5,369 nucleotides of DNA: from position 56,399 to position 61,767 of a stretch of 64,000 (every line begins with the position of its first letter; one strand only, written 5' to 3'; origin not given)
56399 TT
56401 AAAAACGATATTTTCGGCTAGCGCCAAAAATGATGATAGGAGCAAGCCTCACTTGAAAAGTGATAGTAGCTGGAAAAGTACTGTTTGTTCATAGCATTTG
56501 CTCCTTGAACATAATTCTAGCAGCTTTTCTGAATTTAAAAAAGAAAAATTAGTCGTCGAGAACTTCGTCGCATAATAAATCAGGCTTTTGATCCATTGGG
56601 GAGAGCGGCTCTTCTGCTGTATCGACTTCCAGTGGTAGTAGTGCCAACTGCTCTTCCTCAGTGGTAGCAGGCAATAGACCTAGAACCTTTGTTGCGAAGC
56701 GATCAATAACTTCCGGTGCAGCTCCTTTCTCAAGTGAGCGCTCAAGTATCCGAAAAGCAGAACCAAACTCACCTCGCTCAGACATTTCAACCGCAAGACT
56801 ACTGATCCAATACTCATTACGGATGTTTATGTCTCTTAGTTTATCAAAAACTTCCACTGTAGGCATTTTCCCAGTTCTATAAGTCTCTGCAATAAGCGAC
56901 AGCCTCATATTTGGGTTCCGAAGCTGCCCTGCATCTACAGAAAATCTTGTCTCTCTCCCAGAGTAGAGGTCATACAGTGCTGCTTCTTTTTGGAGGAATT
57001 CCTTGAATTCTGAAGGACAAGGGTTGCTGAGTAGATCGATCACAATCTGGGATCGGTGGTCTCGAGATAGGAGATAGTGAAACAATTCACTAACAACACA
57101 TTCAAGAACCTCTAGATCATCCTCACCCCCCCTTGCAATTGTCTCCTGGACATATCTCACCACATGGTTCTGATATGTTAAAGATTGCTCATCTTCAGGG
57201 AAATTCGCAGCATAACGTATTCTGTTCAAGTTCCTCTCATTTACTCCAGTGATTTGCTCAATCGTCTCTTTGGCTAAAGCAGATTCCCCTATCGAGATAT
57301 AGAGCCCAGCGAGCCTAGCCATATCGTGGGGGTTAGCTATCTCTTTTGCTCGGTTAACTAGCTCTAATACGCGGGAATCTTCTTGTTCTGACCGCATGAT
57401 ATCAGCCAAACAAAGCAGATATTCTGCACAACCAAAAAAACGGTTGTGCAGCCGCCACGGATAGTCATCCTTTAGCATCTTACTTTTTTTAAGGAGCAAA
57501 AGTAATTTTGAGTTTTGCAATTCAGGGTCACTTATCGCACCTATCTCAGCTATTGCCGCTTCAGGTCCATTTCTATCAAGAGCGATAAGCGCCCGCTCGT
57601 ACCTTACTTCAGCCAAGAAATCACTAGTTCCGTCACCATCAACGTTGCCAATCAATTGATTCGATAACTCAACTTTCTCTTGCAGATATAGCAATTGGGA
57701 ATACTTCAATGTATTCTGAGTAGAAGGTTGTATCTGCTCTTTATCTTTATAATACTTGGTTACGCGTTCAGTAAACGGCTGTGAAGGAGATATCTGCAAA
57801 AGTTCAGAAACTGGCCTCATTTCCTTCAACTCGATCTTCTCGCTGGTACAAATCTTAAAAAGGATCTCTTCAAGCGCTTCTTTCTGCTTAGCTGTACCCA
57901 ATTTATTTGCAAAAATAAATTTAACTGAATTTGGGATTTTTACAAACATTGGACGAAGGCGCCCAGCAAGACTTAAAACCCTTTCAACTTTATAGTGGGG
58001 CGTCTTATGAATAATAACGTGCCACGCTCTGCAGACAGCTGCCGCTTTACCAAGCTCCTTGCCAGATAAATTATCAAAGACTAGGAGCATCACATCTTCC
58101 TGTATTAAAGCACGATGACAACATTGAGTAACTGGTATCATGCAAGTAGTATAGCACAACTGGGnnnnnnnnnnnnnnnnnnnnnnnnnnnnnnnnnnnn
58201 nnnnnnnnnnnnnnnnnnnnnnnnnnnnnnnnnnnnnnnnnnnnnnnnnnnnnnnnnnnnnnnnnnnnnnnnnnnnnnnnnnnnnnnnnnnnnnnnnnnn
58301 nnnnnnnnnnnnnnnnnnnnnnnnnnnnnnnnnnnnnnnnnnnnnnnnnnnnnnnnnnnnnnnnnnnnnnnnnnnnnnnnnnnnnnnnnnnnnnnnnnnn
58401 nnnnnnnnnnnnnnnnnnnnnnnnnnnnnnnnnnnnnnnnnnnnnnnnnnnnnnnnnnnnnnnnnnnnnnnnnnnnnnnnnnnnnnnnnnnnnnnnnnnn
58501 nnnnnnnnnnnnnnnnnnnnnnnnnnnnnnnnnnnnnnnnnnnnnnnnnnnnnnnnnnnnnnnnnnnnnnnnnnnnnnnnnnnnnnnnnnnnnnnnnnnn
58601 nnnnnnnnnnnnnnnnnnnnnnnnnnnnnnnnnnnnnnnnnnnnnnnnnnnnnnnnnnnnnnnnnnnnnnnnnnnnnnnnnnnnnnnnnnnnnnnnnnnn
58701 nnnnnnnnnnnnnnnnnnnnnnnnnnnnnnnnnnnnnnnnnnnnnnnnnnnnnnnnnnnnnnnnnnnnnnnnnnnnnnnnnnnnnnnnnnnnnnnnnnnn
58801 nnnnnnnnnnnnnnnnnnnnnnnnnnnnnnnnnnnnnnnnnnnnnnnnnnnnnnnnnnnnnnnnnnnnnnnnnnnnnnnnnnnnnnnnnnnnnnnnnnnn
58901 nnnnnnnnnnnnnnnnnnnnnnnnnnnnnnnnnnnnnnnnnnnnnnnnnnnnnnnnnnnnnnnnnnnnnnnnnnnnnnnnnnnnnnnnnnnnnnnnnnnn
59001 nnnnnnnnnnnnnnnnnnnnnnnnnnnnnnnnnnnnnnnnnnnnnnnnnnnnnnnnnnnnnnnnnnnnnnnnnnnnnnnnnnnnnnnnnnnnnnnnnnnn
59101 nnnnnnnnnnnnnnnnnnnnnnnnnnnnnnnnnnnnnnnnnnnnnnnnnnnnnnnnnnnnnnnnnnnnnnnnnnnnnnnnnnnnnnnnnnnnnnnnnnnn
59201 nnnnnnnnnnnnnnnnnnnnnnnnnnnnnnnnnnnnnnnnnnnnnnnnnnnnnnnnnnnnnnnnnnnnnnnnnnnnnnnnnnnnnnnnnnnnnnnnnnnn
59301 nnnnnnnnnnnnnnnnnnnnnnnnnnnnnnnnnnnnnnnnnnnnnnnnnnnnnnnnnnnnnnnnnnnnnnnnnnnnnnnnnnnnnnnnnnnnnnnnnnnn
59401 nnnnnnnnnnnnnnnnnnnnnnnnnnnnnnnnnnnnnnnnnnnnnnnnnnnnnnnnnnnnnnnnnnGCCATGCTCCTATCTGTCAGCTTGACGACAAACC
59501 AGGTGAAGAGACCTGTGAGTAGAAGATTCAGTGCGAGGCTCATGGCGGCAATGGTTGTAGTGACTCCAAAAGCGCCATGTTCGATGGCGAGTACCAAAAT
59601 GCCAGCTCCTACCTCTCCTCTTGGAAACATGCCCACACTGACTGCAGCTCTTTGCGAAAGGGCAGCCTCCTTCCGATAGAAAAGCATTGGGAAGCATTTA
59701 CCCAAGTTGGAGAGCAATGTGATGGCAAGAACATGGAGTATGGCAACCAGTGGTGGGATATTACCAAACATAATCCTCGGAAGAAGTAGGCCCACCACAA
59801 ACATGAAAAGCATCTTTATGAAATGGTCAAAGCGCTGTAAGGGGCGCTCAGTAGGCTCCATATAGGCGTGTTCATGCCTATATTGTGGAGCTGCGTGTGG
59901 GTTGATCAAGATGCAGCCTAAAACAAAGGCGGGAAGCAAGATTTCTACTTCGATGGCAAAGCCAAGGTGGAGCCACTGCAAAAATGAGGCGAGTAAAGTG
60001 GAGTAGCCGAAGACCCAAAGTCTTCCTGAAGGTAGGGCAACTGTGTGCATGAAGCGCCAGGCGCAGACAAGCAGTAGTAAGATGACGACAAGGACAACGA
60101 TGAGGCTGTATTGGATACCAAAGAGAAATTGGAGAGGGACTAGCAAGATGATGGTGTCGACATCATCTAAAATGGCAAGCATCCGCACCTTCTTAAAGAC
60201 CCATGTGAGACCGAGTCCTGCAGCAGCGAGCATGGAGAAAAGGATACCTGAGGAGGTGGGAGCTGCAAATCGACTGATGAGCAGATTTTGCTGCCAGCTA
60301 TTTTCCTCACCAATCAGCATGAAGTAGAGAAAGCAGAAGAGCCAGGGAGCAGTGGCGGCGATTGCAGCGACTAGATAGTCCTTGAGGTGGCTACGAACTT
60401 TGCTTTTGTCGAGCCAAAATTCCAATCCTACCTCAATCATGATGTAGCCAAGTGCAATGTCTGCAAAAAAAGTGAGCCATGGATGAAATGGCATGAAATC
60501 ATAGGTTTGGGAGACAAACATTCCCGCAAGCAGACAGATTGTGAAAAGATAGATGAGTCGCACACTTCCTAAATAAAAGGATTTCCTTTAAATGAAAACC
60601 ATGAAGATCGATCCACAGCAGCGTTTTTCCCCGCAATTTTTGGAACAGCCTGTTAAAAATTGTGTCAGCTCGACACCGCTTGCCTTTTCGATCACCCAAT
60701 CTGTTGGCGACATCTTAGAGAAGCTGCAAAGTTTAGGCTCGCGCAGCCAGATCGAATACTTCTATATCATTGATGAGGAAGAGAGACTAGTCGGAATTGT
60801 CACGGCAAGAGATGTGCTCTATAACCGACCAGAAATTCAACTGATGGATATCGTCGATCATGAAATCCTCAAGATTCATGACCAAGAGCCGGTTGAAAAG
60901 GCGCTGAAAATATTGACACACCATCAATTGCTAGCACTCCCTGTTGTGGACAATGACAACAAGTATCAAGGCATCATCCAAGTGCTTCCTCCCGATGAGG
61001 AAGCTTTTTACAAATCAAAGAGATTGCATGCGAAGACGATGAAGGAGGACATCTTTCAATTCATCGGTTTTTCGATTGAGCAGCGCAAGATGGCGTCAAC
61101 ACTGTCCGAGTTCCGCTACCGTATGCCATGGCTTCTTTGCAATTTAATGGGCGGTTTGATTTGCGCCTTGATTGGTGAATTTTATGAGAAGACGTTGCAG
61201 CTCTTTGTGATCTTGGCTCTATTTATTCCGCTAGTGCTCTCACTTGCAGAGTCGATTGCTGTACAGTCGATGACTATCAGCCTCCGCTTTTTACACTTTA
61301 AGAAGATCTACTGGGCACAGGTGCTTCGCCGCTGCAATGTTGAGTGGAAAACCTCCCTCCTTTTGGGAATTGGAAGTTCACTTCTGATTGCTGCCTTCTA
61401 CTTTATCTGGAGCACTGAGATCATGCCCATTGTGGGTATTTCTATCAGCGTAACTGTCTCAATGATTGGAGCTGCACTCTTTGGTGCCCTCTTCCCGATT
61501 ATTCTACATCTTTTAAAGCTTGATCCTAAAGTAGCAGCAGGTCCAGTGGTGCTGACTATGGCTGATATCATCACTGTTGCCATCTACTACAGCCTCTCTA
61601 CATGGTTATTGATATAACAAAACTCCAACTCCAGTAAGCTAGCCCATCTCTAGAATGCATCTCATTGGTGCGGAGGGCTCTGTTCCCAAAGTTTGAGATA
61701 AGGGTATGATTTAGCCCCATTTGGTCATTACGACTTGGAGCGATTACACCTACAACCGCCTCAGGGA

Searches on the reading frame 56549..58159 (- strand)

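Call 64: search_protein_families(library=pfam, proteins=[window:56549-58159:-], max_evalue=0.00001)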
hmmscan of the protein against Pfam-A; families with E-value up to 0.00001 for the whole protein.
window:56549-58159:- (536 aa): 1 family
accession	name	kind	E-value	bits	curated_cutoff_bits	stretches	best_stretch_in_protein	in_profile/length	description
PF12937.12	F-box-like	-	3.1e-06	27.3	24.3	1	22-53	7-38/47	F-box-like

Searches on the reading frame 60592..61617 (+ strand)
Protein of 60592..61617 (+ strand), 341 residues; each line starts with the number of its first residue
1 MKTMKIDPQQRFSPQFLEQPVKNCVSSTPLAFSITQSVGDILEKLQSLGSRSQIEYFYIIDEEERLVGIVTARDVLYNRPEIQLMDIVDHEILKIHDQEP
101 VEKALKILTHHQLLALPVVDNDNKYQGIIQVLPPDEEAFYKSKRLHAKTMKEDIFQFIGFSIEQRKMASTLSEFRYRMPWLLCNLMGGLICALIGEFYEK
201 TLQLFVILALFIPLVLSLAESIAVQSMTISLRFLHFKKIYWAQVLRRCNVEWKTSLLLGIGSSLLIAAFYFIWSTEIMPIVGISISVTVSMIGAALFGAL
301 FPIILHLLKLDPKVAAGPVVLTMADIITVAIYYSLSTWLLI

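Call 23: search_protein_families(library=pfam, proteins=[window:60592-61617:+])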
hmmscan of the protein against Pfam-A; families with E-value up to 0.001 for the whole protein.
window:60592-61617:+ (341 aa): 2 families
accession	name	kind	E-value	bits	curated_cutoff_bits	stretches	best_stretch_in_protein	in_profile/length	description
PF01769.21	MgtE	-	1.6e-19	70.8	27.6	1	212-334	1-124/125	Divalent cation transporter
PF00571.33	CBS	-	4.5e-16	59.4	24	2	86-129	3-46/57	CBS domain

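Call 46: find_encoding_contigs(protein=window:60592-61617:+, flank=4000, max_places=8)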
Protein window:60592-61617:+ (341 aa): 6 contigs read that carry it; 6 places shown.
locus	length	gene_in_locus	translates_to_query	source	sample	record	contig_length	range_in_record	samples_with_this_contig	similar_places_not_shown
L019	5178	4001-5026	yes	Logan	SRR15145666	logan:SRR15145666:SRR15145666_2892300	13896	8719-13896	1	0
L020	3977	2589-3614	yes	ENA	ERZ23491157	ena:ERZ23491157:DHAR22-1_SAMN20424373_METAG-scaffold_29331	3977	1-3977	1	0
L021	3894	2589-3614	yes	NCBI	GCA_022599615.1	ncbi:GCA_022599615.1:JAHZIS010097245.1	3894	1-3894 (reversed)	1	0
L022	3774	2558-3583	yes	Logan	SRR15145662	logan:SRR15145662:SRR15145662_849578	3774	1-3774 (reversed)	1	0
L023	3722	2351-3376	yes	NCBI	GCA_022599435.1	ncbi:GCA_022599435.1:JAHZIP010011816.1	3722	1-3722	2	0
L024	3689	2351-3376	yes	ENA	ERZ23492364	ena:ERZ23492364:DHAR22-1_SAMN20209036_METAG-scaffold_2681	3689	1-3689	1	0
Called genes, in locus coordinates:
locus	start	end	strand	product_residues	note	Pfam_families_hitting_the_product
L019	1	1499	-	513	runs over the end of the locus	-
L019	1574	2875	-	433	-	PF07399:Na_H_antiport_3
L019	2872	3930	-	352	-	-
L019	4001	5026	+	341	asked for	PF00571:CBS (weak), PF01769:MgtE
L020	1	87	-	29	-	?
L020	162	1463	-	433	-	PF07399:Na_H_antiport_3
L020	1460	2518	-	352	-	-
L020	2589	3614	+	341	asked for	PF00571:CBS (weak), PF01769:MgtE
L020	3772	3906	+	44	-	-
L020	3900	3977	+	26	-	?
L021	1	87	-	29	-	?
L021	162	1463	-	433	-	PF07399:Na_H_antiport_3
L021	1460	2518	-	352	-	-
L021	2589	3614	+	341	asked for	PF00571:CBS (weak), PF01769:MgtE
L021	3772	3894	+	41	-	?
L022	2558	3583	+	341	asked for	PF00571:CBS (weak), PF01769:MgtE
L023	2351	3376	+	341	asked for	PF00571:CBS (weak), PF01769:MgtE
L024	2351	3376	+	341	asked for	PF00571:CBS (weak), PF01769:MgtE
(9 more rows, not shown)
